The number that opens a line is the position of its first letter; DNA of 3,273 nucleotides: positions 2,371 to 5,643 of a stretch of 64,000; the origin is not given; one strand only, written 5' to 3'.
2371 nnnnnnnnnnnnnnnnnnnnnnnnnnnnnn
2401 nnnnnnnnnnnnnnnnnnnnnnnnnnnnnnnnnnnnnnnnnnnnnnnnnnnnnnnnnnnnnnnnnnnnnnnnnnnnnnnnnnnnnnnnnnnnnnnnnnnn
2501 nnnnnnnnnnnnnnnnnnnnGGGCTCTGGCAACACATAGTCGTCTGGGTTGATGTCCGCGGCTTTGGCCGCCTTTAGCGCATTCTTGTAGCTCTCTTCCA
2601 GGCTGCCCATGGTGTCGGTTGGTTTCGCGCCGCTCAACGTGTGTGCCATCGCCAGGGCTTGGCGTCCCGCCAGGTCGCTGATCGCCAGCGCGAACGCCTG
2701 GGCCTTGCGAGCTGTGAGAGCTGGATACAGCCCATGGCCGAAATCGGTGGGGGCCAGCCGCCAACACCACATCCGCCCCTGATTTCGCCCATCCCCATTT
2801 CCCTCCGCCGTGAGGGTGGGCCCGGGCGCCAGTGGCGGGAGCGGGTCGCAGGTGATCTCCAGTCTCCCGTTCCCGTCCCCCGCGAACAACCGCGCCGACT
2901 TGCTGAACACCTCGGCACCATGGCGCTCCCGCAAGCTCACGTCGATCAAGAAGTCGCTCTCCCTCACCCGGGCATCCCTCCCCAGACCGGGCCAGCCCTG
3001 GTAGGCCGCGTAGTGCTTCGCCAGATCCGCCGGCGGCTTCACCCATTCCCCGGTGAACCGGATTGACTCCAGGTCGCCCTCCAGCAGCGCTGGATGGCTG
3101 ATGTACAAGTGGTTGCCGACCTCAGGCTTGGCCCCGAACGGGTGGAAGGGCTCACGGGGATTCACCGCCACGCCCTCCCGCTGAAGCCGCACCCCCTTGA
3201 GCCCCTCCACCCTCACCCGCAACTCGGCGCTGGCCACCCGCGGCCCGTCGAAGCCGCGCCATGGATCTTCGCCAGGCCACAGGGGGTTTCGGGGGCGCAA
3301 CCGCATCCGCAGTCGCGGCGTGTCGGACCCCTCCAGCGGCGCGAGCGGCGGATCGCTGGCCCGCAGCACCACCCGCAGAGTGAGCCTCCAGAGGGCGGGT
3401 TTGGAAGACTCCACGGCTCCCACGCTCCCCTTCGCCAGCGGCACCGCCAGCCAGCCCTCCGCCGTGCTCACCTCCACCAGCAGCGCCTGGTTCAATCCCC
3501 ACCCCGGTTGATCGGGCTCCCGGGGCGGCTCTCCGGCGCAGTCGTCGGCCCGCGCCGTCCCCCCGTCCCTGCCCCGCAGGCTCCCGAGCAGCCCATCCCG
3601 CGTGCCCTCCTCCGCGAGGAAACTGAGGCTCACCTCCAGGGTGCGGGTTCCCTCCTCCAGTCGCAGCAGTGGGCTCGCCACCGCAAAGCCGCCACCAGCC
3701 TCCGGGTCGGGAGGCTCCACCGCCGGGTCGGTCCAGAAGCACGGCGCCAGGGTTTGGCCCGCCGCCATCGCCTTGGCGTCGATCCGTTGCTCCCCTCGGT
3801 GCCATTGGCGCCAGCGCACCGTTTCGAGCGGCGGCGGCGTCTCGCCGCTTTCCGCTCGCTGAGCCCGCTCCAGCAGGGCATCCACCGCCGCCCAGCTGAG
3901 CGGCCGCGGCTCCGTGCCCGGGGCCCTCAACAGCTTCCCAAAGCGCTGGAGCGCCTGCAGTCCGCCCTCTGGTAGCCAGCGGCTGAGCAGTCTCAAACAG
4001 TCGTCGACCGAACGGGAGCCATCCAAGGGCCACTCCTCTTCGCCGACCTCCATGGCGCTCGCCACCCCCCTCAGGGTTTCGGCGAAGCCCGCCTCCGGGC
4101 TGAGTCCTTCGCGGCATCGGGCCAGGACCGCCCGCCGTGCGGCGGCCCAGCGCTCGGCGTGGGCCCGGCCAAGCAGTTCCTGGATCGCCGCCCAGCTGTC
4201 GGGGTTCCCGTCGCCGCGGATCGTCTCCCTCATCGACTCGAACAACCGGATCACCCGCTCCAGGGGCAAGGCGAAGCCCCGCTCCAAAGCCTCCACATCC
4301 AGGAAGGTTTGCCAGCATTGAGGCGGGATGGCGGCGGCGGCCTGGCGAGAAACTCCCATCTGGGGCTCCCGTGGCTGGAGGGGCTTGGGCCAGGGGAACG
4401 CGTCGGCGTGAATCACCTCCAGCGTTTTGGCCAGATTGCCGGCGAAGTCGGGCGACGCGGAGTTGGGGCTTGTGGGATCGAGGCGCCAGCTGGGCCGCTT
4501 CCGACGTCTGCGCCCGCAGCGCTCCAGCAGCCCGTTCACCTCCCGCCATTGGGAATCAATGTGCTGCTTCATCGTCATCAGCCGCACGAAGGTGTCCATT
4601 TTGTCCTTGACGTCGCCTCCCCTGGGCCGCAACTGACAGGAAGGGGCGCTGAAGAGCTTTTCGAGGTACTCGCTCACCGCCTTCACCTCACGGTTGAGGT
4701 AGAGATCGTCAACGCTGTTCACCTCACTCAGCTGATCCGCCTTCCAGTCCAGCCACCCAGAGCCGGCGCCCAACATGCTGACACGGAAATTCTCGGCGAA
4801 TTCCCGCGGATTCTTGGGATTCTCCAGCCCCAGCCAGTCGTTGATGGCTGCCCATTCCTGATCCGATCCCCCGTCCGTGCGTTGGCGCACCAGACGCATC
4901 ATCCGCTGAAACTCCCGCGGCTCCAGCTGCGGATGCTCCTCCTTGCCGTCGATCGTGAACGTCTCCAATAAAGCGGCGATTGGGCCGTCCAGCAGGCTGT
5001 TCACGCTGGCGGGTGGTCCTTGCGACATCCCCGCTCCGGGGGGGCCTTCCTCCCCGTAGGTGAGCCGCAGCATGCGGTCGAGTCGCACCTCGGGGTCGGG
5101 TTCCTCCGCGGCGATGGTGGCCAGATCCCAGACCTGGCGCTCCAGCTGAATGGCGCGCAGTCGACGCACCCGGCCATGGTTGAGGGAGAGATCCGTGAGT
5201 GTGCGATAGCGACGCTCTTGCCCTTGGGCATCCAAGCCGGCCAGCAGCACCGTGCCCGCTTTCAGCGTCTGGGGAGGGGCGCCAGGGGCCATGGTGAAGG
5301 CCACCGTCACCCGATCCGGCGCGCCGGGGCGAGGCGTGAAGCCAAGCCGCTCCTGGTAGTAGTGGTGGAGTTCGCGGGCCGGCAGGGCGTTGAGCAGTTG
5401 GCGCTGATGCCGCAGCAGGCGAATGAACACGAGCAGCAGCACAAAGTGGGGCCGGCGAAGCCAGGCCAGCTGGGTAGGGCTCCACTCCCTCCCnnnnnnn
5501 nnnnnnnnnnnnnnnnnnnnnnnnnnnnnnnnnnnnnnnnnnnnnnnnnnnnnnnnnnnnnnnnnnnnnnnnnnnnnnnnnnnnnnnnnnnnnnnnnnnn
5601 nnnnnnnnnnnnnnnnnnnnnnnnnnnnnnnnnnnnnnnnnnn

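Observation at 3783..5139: About 450-aa insertion of four helical repeats in the Afp11-like baseplate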

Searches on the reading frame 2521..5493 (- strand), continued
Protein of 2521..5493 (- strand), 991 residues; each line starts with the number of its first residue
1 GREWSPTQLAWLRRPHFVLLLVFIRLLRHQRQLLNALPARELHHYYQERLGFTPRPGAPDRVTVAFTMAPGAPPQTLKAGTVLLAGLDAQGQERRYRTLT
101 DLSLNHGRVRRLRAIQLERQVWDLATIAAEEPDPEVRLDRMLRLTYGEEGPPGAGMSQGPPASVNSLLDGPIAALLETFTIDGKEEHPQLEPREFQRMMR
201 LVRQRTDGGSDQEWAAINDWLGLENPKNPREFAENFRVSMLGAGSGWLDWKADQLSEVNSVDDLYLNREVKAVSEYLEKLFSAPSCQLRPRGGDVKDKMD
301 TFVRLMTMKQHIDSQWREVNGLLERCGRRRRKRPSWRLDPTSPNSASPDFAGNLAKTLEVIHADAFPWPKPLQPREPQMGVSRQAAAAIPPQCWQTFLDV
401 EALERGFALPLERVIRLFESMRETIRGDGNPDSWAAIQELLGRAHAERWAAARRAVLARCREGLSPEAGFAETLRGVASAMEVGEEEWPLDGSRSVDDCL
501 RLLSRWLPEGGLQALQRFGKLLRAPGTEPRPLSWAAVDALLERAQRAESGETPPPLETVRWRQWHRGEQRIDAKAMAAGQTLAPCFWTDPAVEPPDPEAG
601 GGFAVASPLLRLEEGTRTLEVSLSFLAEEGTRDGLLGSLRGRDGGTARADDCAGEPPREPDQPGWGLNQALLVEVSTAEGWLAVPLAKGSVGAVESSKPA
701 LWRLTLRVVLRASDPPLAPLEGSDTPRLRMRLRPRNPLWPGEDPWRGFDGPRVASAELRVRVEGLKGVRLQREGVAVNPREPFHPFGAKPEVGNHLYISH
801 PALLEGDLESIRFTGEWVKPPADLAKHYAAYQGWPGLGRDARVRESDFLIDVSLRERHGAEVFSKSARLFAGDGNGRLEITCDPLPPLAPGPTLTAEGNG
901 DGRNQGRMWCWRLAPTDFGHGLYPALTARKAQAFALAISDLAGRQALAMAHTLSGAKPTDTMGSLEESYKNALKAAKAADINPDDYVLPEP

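Call 67: fold_search(model_id=the predicted structure, library=pdb)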
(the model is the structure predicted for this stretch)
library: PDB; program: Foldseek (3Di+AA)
matches with E <= 10: 281; with E <= 0.001: 3
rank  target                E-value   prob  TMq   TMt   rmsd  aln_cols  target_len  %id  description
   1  7b5h_AH               8.1e-09  1.00  0.22  0.18  42.9       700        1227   15  Cryo-EM structure of the contractile injection system base plate from Anabaena PCC7120 (released 2022-02-23)
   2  7aeb_G                1.7e-08  1.00  0.21  0.20  10.7       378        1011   18  Cryo-EM structure of an extracellular contractile injection system in marine bacterium Algoriphagus machipongonensis,  (released 2022-02-16)
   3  9qgl_A                1.1e-06  1.00  0.21  0.24   7.7       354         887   18  Cryo-EM structure of the PlPVC1 baseplate, 6-fold symmetrized (C6), in extended state (released 2025-10-29)
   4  8snb_1E               8.1e-02  0.08  0.05  0.09  45.7       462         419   12  atomic model of sea urchin sperm doublet microtubule (48-nm periodicity) (released 2023-06-28)
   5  7crb_A                1.7e-01  0.66  0.07  0.11   7.9       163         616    9  Cryo-EM structure of plant NLR RPP1 LRR-ID domain in complex with ATR1 (released 2020-12-16)
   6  9gtp_1G               2.0e-01  0.20  0.07  0.10  18.2       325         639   12  Cryo-EM structure of a contractile injection system in Streptomyces coelicolor, the baseplate complex in extended sta (released 2025-06-18)
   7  3cnc_A                3.4e-01  0.30  0.08  0.29  15.2       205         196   11  Crystal Structure of Ad16 fiber knob (released 2008-06-17)
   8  6cu0_B                3.8e-01  0.20  0.06  0.29  11.8       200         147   10  Crystal structure of 4-1BBL/4-1BB (C121S) complex in P21 space group (released 2018-05-09)
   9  7q3h_A                3.9e-01  0.02  0.05  0.07  25.4       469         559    9  Pentameric ligand-gated ion channel, DeCLIC at pH 7 with 10 mM EDTA (released 2022-11-16)
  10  8atm_A                5.5e-01  0.02  0.06  0.03  29.6       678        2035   10  Structure of the giant inhibitor of apoptosis, BIRC6 (composite map) (released 2023-03-08)
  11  3l3o_A                6.1e-01  0.07  0.06  0.08  15.5       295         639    9  Staphylococcal Complement Inhibitor (SCIN) in complex with Human Complement Component C3c (released 2010-08-04)
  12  3bq4_A                7.0e-01  0.20  0.07  0.25  13.2       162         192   10  Crystal Structure of Ad35 fiber knob (released 2008-06-03)
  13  6brb_A                7.0e-01  0.08  0.05  0.20  14.9       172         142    9  Novel non-antibody protein scaffold targeting CD40L (released 2018-12-05)
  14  8fth                  7.0e-01  0.02  0.07  0.06  31.7       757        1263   12  Chaetomium thermophilum SETX - NPPC internal deletion (released 2023-10-25)
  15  3nms_A                8.1e-01  0.06  0.06  0.08  15.5       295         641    9  Staphylococcal Complement Inhibitor (SCIN) in complex with Human Complement C3c (released 2010-08-04)
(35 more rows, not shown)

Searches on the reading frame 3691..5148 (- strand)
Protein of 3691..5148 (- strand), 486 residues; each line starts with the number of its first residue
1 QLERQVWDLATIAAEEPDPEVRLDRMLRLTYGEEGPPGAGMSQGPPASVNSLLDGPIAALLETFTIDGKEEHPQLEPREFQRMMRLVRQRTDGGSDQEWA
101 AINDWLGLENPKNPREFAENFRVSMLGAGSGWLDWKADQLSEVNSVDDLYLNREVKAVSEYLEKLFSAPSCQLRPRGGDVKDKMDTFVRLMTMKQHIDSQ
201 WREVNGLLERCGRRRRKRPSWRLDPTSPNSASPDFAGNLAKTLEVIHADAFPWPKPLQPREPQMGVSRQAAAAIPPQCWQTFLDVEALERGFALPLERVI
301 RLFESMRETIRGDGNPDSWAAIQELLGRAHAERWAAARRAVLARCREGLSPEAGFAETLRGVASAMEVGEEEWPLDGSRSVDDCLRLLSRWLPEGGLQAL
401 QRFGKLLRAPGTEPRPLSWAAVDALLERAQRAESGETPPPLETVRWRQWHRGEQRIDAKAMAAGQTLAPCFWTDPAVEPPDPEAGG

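Call 25: find_homologous_proteins(query=A2, max_evalue=0.001)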
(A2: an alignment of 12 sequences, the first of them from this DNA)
Query A2 (12 sequences) (486 aa, profile of the alignment): 1 proteins with E <= 0.001 among 8000 candidates.
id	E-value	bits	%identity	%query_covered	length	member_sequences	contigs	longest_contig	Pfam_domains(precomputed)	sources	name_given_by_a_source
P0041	1.8e-197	675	47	100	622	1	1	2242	-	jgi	jgi:hypothetical protein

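Call 29: search_solved_structures(query=A2, max_evalue=10, show_alignments=2)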
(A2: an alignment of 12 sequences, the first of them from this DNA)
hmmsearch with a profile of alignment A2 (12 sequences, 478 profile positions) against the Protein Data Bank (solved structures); distinct sequences matched with E-value up to 10: 4.
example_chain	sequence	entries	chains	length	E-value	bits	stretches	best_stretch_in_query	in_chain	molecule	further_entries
5djn_A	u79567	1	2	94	0.022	16.7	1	325-402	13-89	Kinesin-like protein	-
7k1v_A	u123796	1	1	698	0.27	13.1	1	22-118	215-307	Zinc metalloprotease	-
3zuk_A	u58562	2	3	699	0.27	13.1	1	22-118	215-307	ENDOPEPTIDASE, PEPTIDASE FAMILY M13 | Probable zinc metalloprotease Zmp1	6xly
4i5s_A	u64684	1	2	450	1.2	11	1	43-85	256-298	Putative histidine kinase CovS; VicK-like protein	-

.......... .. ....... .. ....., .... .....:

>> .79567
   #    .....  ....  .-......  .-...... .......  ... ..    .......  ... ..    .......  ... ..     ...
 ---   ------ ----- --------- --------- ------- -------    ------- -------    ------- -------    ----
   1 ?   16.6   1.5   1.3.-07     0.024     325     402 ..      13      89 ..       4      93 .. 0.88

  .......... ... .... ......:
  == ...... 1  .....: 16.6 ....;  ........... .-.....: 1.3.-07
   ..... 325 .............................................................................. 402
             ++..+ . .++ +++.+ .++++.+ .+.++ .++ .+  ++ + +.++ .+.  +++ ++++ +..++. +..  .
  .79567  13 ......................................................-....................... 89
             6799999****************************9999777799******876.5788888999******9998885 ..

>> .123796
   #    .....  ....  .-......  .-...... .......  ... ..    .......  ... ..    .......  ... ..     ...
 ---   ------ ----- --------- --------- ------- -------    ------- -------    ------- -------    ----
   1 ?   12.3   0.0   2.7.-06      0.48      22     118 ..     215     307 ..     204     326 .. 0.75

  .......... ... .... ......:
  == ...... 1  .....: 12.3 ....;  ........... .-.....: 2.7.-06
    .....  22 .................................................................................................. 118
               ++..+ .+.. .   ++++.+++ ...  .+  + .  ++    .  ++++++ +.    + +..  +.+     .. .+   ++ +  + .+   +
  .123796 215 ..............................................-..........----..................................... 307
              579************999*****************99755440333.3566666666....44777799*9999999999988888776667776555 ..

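Call 30: search_protein_families(library=pfam, alignment_id=A2, max_evalue=1)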
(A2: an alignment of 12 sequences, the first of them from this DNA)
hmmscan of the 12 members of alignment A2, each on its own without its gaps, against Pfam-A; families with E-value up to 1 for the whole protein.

A. member 1, seq(486 aa): 0 families

B. families by the number of members that match (of 12 scanned): 6 families
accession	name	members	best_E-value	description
PF21506.2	Knl-2-like_dom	1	0.0066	Kinetochore null protein 2-like domain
PF13032.11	RNaseH_pPIWI_RE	1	0.015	RNaseH domain of pPIWI_RE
PF01620.22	Pollen_allerg_2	1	0.055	Ribonuclease (pollen allergen)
PF09202.17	Rio2_N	1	0.21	Rio2, N-terminal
PF01771.23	Viral_alk_exo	1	0.25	Viral alkaline exonuclease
PF19954.5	EAD10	1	0.29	Effector-associated domain 10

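Call 34: search_protein_representatives(alignment_id=A2)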
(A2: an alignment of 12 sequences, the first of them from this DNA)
Query: 12 sequences, 478 profile positions. Proteins with E-value up to 0.001 (for the whole library): 245; up to 1e-10: 181; up to 1e-30: 113. The best 150 are listed.
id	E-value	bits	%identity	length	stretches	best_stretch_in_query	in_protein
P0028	3.5e-169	580.0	-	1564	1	1-478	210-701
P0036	5.6e-143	493.6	-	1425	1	2-478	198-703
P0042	8.2e-141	486.4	-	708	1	1-477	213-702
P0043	3.8e-112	391.9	-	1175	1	2-478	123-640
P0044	7.2e-107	374.5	-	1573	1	2-477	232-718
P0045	1.5e-103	363.5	-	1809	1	1-478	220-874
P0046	6.8e-87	308.6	-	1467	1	2-476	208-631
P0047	1.3e-86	307.7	-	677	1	2-476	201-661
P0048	3.0e-83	296.6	-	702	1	1-477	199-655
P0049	3.5e-78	279.9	-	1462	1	2-477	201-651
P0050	9.2e-78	278.5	-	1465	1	3-472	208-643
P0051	2.2e-77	277.2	-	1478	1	3-475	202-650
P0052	1.4e-75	271.3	-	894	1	3-474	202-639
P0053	4.5e-75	269.6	-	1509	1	1-477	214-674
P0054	3.1e-74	266.9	-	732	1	2-476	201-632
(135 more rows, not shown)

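Call 35: predict_structure(alignment_id=A2)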
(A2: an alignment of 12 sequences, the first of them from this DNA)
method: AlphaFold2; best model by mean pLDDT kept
length: 486 residues; sequences in the alignment: 12
mean_pLDDT: 82.6   pTM: 0.78
mean pLDDT of the five models: 82.6, 81.3, 81.2, 80.9, 78.5
residues with pLDDT >= 90: 225; 70-90: 169; 50-70: 64; < 50: 28
segments of 3 or more residues with pLDDT < 50: 39-45, 228-231, 451-453, 471-474, 477-479, 481-486
pLDDT, mean of each block of 10 residues (from residue 1): 78 89 90 66 55 85 90 92 91 85 91 88 87 77 87 92 92 87 93 89 92 93 67 79 92 83 61 83 90 92 91 79 95 93 91 92 73 66 91 92 88 81 93 90 72 58 63 48 39
secondary structure, 60 per line:
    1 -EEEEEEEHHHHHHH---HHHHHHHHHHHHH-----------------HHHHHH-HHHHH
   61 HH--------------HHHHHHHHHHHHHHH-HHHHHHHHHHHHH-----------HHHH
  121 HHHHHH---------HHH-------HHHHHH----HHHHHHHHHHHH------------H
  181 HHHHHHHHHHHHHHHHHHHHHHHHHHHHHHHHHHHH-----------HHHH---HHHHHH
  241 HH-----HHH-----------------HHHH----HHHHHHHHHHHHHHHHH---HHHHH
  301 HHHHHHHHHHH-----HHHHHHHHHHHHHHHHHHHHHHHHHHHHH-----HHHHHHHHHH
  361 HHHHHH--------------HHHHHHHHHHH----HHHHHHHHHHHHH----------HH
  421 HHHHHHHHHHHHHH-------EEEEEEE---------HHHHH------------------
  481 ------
elements in order: E2-8 H9-15 H19-31 H49-54 H56-62 H77-91 H93-105 H117-126 H146-151 H156-167 H180-216 H228-231 H235-242 H268-271 H276-292 H296-311 H317-345 H351-366 H381-391 H396-408 H419-434 E442-448 H458-462

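Call 38: fold_search(model_id=the predicted structure, library=pdb)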
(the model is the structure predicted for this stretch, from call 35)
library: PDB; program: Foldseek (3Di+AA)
matches with E <= 10: 179; with E <= 0.001: 0
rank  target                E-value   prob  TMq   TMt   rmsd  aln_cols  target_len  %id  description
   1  7aor_ag               4.4e-01  0.07  0.09  0.09  21.4       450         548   12  mt-SSU from Trypanosoma cruzi in complex with mt-IF-3. (released 2021-04-28)
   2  7nac_I                7.8e-01  0.06  0.10  0.09  24.2       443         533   12  State E2 nucleolar 60S ribosomal biogenesis intermediate - Composite model (released 2022-11-09)
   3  9ria_G                9.2e-01  0.06  0.11  0.10  22.6       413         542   14  Cryo-EM structure of tomato NRC3-AVRcap1b complex (released 2025-07-23)
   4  4akk_A                1.0e+00  0.04  0.08  0.10  24.0       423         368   14  Structure of the NasR transcription antiterminator (released 2012-06-20)
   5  7rro_B3               1.0e+00  0.04  0.08  0.10  40.8       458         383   12  Structure of the 48-nm repeat doublet microtubule from bovine tracheal cilia (released 2021-10-27)
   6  9hn4_B                1.1e+00  0.04  0.10  0.05  27.8       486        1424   12  Cryo-EM structure of human separase bound to phosphorylated SCC1 (310-550 aa) (released 2025-09-03)
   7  2c1m_A                1.2e+00  0.04  0.09  0.10  30.3       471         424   11  Nup50:importin-alpha complex (released 2005-11-23)
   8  4ev8                  1.2e+00  0.04  0.09  0.09  29.9       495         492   11  Crystal structure of mouse catenin beta-59 in 2.4M urea. (released 2013-05-01)
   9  2bku_B                1.4e+00  0.04  0.11  0.08  29.2       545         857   10  Kap95p:RanGTP complex (released 2005-05-04)
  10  8iyj_R4               1.4e+00  0.04  0.09  0.10  36.4       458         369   11  Cryo-EM structure of the 48-nm repeat doublet microtubule from mouse sperm (released 2023-07-05)
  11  8j07_8L               1.6e+00  0.04  0.08  0.10  39.0       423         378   12  96nm repeat of human respiratory doublet microtubule and associated axonemal complexes (released 2023-07-26)
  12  8to0_g                1.9e+00  0.02  0.08  0.09  43.4       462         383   12  48-nm repeating structure of doublets from mouse sperm flagella (released 2023-11-01)
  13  7dsv_A                1.9e+00  0.04  0.10  0.11  23.5       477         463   12  Structure of a human NHE1-CHP1 complex under pH 6.5 (released 2021-06-23)
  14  4j7o                  2.2e+00  0.06  0.11  0.15  25.1       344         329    9  Structure of the N-terminal Repeat Domain of Rickettsia Sca2 (released 2013-07-03)
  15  9cpc_3F               2.4e+00  0.03  0.09  0.10  41.6       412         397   11  Atomic model of porcine brain ventricles cilia doublet microtubule (48-nm periodicity) (released 2024-10-23)
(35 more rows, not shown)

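Call 43: fold_search(model_id=the predicted structure, library=viral)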
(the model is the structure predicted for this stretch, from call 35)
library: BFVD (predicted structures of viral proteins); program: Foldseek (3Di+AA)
matches with E <= 10: 68; with E <= 0.001: 0
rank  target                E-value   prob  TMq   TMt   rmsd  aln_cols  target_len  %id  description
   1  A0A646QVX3            6.1e-01  0.08  0.14  0.07  26.0       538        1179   14  (no name in the UniProt tables at hand)
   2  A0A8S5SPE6            8.8e-01  0.06  0.11  0.06  34.9       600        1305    9  Tape measure domain protein [Myoviridae sp. ct7Mg7]
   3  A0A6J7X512            1.0e+00  0.04  0.09  0.08  41.7       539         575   15  Uncharacterized protein [uncultured Caudovirales phage]
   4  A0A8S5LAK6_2          1.2e+00  0.06  0.11  0.05  20.4       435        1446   10  RNA polymerase [Podoviridae sp. ctBev14]
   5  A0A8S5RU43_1          1.4e+00  0.02  0.07  0.04  37.3       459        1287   11  (no name in the UniProt tables at hand)
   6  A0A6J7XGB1            1.4e+00  0.06  0.13  0.10  31.9       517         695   13  Uncharacterized protein [uncultured Caudovirales phage]
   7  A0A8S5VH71            1.6e+00  0.16  0.11  0.18  17.9       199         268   12  Uncharacterized protein [Myoviridae sp. ctkfK18]
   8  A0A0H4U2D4            1.6e+00  0.05  0.13  0.13  23.4       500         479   11  Putative internal core protein [Yersinia phage vB_YenP_ISAO8]
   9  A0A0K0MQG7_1          1.8e+00  0.04  0.09  0.07  20.7       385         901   13  (no name in the UniProt tables at hand)
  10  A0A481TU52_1          1.8e+00  0.02  0.09  0.06  53.9       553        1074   16  UL36 [Human herpesvirus 2]
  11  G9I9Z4                1.8e+00  0.02  0.08  0.08  31.2       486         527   12  (no name in the UniProt tables at hand)
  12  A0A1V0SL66            2.3e+00  0.05  0.10  0.15  23.9       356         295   10  Uncharacterized protein [Klosneuvirus KNV1]
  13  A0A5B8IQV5            2.5e+00  0.08  0.15  0.18  20.8       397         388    8  T-complex protein 11 [Mimiviridae sp. ChoanoV1]
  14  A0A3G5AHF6            2.6e+00  0.04  0.09  0.06  47.2       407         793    9  histidine kinase [Sylvanvirus sp.]
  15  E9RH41                2.6e+00  0.02  0.11  0.09  27.9       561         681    9  GP27 [Guinea pig cytomegalovirus (strain 22122)]
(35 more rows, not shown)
